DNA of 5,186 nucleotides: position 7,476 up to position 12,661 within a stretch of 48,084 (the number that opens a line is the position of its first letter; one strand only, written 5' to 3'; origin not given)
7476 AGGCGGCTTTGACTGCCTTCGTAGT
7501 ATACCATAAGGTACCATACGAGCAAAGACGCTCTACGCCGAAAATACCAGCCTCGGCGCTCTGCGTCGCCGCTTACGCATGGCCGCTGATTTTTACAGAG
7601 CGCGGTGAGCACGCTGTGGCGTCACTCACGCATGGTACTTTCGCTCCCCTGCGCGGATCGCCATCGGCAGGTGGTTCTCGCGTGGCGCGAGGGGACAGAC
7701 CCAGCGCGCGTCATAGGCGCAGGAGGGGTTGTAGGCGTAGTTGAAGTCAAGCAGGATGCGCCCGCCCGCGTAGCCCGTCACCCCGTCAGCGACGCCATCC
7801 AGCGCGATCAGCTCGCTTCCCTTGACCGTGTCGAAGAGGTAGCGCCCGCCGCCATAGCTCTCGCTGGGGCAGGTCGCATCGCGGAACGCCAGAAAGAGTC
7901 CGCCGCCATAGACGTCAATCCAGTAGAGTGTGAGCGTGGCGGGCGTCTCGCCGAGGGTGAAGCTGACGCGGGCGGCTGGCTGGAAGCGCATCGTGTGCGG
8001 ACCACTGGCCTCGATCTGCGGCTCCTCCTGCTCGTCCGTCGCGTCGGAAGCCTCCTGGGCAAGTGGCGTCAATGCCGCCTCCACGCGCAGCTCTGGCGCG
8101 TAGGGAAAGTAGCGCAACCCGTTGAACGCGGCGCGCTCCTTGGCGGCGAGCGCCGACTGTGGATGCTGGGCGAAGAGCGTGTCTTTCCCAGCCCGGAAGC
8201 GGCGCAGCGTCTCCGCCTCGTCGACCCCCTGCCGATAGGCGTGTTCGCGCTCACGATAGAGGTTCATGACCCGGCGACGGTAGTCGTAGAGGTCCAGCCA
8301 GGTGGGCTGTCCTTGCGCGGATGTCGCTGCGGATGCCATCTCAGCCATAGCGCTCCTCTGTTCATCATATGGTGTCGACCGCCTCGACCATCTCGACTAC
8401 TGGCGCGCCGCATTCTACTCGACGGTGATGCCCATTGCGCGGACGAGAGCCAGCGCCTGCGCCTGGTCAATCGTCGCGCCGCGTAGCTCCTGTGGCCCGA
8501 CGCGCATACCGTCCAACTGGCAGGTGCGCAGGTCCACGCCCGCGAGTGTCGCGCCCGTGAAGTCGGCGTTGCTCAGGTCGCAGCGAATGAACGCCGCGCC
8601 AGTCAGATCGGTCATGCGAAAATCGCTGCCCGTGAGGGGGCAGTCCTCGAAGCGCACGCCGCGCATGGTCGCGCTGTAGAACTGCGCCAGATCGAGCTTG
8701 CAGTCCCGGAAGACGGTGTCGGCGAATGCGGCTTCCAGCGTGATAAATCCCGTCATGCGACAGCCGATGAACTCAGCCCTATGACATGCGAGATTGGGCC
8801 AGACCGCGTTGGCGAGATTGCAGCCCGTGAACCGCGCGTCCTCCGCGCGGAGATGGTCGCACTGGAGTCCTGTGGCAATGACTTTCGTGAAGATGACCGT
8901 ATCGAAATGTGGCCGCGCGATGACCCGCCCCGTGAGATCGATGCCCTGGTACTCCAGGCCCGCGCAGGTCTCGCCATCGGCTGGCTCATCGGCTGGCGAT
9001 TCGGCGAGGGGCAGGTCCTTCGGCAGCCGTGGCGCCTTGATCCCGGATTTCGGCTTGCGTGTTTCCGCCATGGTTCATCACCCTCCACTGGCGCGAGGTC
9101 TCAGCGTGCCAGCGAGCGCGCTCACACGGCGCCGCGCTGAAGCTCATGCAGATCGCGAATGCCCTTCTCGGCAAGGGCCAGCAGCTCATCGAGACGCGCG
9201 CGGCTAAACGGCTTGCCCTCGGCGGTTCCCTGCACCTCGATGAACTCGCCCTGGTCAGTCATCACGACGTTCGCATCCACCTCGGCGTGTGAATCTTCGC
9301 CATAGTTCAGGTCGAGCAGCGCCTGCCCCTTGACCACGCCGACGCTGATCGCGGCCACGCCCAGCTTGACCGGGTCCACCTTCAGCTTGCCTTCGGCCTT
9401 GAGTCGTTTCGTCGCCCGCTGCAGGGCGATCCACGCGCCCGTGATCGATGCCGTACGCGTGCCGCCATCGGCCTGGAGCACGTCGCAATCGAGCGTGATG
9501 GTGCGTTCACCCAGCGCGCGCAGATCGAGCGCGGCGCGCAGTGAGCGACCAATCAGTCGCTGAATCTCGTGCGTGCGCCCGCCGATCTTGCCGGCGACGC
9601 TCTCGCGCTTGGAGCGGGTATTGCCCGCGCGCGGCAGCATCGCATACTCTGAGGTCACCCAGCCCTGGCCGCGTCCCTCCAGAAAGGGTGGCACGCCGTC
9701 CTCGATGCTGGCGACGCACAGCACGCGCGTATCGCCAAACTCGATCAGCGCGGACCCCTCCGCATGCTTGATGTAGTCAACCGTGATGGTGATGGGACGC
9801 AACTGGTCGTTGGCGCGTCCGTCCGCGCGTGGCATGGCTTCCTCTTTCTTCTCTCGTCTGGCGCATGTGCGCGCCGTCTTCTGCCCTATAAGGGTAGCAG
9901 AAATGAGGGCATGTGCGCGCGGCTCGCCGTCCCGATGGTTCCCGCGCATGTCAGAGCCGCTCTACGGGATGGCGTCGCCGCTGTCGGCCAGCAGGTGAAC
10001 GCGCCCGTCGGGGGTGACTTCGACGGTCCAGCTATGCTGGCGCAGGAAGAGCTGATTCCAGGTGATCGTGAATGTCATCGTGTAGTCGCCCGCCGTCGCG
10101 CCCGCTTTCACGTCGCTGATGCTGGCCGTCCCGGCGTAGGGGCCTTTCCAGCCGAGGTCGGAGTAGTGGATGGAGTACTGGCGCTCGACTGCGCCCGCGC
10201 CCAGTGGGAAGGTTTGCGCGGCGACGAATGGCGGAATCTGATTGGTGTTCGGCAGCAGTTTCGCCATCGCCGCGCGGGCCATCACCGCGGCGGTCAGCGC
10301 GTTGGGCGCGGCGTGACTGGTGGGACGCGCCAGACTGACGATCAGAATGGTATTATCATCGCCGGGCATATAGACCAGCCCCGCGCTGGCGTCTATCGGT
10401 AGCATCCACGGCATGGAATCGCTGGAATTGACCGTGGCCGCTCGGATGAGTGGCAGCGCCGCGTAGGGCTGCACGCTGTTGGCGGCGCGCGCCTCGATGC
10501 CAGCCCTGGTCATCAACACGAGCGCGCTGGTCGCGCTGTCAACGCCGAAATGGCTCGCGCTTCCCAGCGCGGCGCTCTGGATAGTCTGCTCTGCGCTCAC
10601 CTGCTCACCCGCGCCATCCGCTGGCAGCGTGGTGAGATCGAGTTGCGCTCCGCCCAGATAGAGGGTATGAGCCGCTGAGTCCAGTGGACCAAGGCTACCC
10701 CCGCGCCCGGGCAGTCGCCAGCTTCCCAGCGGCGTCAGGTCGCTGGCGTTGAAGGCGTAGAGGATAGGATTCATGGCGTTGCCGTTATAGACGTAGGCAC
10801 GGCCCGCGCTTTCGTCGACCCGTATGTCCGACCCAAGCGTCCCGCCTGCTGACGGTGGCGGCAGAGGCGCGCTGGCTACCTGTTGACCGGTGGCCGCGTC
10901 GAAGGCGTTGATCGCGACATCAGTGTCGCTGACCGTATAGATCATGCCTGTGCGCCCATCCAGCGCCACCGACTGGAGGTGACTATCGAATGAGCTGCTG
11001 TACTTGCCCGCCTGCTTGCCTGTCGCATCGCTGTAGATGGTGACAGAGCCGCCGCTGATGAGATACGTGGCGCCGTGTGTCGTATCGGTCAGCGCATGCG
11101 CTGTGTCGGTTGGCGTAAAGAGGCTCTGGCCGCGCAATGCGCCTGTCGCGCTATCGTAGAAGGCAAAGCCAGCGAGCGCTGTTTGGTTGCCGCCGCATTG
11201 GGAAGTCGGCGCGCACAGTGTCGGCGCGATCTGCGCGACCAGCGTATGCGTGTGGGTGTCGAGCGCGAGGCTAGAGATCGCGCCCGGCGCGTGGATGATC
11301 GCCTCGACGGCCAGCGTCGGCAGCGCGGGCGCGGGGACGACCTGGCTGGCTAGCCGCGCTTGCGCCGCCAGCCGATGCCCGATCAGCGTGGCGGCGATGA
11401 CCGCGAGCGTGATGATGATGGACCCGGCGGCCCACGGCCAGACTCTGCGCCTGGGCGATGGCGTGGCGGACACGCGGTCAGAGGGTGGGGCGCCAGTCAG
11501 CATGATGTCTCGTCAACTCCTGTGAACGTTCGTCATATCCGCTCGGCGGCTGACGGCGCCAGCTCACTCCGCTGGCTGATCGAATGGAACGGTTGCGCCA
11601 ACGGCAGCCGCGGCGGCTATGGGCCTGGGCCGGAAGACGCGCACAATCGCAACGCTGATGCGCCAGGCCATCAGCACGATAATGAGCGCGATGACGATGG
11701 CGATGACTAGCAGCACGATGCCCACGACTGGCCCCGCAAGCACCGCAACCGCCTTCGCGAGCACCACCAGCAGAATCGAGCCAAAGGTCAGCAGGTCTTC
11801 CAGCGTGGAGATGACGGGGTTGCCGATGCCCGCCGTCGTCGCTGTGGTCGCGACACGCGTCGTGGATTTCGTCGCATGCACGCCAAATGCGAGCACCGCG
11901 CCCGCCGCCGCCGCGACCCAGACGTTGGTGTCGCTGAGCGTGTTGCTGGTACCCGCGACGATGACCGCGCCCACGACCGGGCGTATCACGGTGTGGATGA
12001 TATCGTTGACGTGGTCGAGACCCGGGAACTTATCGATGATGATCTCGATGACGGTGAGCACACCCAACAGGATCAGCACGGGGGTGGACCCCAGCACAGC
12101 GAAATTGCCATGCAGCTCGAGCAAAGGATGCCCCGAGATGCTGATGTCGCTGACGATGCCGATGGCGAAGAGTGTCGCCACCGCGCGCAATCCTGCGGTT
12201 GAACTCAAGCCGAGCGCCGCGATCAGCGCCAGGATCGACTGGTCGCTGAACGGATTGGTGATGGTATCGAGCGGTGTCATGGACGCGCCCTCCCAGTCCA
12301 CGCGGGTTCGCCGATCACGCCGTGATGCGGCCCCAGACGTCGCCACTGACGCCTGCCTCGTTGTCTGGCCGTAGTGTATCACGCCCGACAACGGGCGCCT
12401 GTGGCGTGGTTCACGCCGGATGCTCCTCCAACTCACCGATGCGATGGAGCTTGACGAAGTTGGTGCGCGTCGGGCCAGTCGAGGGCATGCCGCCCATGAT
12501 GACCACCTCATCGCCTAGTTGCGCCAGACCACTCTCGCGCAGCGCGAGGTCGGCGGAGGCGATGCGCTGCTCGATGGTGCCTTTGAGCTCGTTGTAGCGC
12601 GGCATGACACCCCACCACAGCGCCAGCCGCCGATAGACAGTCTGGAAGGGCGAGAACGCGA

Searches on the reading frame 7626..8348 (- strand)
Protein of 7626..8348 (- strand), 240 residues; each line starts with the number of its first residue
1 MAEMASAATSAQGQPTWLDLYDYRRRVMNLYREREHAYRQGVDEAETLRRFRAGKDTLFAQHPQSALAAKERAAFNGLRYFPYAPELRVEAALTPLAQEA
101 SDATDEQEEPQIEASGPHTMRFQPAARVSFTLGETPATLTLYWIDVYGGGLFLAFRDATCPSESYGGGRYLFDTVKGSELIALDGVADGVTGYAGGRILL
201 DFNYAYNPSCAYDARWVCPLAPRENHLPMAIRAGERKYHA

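Call 20: search_protein_families(library=pfam, proteins=[window:7626-8348:-])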
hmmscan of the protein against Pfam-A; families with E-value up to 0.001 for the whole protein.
window:7626-8348:- (240 aa): 1 family
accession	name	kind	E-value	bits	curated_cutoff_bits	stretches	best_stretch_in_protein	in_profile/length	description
PF07920.16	DUF1684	-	5.3e-37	127.6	25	1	74-236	2-139/139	Protein of unknown function (DUF1684)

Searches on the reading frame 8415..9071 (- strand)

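Call 20: search_protein_families(library=pfam, proteins=[window:8415-9071:-])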
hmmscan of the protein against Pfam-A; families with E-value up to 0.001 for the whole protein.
window:8415-9071:- (218 aa): 4 families
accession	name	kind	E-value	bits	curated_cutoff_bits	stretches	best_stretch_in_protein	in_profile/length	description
PF13599.13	Pentapeptide_4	-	4.4e-38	129.7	38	3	115-189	2-76/78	Pentapeptide repeat region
PF00805.28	Pentapeptide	-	2.4e-18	65.8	20.2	2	150-185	2-37/40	Pentapeptide repeats (8 copies)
PF13576.12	Pentapeptide_3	-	8.8e-12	45.5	27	2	141-184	1-47/48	Pentapeptide repeats (9 copies)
PF23894.2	LD_SV2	-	1.5e-08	35.3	29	1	115-171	41-92/92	SV2A/B/C luminal domain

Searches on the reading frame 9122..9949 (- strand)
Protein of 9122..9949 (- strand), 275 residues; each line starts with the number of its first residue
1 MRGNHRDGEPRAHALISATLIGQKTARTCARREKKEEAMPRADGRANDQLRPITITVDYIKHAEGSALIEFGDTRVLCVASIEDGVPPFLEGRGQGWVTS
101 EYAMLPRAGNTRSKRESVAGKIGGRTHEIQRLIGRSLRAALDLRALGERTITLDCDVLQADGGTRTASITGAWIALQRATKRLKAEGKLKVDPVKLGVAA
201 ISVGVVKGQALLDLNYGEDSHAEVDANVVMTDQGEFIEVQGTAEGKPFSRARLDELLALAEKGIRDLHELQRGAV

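Call 20: search_protein_families(library=pfam, proteins=[window:9122-9949:-])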
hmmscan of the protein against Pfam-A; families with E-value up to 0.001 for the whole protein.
window:9122-9949:- (275 aa): 2 families
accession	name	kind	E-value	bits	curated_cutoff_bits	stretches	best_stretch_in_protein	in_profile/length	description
PF01138.27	RNase_PH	-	5.9e-27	95.1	25.5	1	49-179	1-127/130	3' exoribonuclease family, domain 1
PF03725.20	RNase_PH_C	-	3.1e-11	43.5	20.8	1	198-263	3-67/67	3' exoribonuclease family, domain 2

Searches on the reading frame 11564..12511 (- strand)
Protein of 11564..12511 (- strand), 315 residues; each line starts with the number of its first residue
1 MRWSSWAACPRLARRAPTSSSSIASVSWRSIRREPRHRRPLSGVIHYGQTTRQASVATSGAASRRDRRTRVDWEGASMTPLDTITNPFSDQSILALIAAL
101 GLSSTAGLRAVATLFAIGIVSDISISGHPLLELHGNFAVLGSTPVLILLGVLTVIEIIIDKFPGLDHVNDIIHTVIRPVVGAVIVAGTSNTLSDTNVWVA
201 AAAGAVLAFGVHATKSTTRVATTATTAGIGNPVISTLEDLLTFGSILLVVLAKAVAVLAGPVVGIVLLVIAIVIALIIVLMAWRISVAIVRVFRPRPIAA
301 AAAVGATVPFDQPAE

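Call 20: search_protein_families(library=pfam, proteins=[window:11564-12511:-])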
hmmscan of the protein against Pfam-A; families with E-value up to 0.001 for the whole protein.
window:11564-12511:- (315 aa): 2 families
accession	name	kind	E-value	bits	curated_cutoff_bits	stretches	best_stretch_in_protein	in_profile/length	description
PF13548.11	DUF4126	-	4.9e-39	134.3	27.5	1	96-274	1-173/175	Domain of unknown function (DUF4126)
PF12037.13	ATAD3_N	-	0.00061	19.6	25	1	180-232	208-261/265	ATPase family AAA domain-containing protein 3, N-terminal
